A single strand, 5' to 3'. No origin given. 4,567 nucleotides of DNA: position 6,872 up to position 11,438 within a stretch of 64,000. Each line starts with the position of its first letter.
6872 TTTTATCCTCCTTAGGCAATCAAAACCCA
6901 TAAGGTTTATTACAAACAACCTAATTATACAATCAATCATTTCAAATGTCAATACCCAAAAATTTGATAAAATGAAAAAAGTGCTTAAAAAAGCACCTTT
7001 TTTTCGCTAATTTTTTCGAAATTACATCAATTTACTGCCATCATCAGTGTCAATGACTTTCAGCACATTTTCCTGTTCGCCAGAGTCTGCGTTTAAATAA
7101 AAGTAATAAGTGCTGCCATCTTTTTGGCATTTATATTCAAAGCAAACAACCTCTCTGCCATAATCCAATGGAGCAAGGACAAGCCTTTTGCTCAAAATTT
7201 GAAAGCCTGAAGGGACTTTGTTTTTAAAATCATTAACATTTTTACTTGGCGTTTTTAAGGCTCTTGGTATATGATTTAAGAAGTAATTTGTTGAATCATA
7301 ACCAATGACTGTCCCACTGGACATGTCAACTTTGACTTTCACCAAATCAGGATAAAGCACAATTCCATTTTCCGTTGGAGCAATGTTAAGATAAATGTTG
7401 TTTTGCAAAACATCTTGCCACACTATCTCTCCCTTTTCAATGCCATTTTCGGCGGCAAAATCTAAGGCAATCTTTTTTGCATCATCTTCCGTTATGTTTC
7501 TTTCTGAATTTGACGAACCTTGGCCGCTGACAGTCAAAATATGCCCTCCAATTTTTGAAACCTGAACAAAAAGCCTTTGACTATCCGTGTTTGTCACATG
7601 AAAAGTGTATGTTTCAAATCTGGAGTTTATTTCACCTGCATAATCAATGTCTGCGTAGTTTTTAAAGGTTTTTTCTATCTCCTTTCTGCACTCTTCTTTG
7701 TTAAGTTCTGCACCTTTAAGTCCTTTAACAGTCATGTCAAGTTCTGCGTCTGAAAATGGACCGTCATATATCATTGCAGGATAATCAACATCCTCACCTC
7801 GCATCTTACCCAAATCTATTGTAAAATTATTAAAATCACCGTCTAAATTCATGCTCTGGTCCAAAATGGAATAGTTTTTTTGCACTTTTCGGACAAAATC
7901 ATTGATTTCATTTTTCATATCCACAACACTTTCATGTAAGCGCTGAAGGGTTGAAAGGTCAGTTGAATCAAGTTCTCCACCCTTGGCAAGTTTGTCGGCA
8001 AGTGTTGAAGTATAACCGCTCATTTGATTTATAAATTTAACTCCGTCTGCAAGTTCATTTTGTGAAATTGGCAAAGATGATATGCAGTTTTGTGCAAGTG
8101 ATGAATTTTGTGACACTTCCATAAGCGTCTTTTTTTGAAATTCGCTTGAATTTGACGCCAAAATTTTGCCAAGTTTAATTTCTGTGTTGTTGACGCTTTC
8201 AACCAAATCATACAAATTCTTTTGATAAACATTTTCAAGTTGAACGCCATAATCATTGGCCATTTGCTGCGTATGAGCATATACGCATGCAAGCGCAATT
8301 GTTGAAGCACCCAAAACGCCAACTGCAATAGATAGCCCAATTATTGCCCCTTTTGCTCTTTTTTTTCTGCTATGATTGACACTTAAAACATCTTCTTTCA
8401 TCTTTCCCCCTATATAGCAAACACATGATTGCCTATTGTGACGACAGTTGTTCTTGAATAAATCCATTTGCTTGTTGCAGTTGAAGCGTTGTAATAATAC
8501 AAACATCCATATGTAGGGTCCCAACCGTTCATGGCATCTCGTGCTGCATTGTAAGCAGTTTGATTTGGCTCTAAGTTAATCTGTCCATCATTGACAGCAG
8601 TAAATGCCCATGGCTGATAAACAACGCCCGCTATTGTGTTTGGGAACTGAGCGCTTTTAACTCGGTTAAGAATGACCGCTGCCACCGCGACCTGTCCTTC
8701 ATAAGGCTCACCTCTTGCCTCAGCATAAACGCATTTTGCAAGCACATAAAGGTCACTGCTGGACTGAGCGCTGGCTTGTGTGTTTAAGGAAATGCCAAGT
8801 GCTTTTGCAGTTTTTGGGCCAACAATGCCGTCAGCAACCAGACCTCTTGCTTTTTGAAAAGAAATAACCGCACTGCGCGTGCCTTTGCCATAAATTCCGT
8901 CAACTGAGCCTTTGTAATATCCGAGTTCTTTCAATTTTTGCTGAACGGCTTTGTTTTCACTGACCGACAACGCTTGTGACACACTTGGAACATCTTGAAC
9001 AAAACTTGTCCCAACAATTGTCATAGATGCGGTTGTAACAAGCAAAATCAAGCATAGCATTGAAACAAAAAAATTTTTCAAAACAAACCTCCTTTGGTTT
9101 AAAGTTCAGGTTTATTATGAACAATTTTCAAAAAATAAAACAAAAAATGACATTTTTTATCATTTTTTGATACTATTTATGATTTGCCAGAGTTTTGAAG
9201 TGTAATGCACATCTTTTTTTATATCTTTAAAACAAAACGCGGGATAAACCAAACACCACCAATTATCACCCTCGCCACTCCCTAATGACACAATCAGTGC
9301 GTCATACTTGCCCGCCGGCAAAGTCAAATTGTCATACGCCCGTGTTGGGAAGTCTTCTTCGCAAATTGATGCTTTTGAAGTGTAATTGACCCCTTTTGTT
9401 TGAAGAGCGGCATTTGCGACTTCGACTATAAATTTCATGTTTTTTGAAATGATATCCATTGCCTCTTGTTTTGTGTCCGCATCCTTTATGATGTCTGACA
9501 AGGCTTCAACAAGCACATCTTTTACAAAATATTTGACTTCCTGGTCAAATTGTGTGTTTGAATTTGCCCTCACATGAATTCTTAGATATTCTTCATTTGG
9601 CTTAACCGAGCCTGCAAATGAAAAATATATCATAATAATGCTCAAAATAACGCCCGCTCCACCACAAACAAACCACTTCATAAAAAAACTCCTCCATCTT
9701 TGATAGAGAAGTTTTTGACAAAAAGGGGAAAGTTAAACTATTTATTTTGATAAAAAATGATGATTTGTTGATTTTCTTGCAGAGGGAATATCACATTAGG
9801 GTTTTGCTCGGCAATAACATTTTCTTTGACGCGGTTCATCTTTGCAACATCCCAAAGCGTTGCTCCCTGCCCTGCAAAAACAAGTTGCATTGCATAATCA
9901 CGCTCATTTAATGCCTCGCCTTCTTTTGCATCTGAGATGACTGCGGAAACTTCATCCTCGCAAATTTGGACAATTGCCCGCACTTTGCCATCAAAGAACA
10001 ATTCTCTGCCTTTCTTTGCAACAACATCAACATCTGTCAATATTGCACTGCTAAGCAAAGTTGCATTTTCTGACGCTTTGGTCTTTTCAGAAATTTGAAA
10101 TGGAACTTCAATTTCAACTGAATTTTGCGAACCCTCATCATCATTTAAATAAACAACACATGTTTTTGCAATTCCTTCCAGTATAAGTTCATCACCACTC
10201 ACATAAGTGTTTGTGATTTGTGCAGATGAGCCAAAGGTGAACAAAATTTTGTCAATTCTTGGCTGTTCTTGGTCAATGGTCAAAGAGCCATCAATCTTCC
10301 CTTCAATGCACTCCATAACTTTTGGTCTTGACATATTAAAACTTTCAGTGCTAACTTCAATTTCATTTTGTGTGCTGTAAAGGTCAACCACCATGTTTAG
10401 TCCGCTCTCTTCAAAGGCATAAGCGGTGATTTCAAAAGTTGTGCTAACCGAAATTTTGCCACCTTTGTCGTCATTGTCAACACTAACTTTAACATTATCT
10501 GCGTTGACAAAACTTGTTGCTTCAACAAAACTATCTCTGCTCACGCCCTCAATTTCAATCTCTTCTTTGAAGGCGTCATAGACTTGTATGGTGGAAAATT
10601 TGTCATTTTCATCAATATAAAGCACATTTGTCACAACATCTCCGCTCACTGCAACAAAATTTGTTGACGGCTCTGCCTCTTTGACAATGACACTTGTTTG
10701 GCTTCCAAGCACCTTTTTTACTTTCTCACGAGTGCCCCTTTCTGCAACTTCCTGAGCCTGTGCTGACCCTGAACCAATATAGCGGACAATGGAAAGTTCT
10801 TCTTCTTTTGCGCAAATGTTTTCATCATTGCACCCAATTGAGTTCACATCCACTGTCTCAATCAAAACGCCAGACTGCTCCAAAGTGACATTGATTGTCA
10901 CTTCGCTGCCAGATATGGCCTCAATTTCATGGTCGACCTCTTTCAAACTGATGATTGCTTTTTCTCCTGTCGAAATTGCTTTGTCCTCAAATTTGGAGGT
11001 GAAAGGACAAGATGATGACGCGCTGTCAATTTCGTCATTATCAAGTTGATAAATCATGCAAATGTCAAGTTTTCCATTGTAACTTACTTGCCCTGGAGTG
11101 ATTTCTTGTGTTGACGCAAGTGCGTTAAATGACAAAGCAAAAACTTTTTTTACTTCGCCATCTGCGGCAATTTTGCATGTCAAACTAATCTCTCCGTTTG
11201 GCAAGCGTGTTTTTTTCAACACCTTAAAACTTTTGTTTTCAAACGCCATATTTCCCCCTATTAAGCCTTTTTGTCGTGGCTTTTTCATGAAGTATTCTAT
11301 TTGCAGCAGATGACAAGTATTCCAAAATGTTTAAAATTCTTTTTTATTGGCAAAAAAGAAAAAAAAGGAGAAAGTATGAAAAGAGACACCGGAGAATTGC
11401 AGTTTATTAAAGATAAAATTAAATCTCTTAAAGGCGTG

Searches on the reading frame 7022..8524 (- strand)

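Call 25: search_protein_families(library=pfam, proteins=[window:7022-8524:-], max_evalue=0.00001)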
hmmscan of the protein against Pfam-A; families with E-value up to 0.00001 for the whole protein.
window:7022-8524:- (500 aa): 2 families
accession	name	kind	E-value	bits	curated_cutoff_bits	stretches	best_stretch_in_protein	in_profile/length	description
PF14620.12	YPEB_PepSY1-2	-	1.8e-31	110.2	31.7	1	246-423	13-194/195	YpeB sporulation, PepSY1 and PepSY2 domains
PF20769.2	YPEB_N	-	3.8e-30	105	27.3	1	89-217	2-130/136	YpeB N-terminal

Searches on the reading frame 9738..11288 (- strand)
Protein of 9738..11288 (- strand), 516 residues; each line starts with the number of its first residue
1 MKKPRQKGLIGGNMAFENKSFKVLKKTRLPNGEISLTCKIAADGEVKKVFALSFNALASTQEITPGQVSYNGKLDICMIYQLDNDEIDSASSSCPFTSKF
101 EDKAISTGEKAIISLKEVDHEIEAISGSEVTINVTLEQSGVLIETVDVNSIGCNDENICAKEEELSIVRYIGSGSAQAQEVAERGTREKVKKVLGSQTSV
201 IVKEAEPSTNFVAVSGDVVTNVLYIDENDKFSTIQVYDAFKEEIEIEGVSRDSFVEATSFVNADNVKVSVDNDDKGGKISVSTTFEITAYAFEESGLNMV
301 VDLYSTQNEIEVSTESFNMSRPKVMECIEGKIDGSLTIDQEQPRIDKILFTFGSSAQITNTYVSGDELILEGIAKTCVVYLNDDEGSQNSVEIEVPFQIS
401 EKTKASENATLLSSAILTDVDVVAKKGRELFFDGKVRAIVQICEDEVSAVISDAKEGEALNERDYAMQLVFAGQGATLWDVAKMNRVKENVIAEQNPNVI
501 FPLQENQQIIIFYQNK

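Call 25: search_protein_families(library=pfam, proteins=[window:9738-11288:-], max_evalue=0.00001)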
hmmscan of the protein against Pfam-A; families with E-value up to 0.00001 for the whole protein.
window:9738-11288:- (516 aa): 1 family
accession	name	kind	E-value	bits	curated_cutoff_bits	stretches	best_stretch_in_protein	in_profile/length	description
PF12673.12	SipL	-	7.1e-16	58.6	23.6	0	190-260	2-69/78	SipL, SPOCS domain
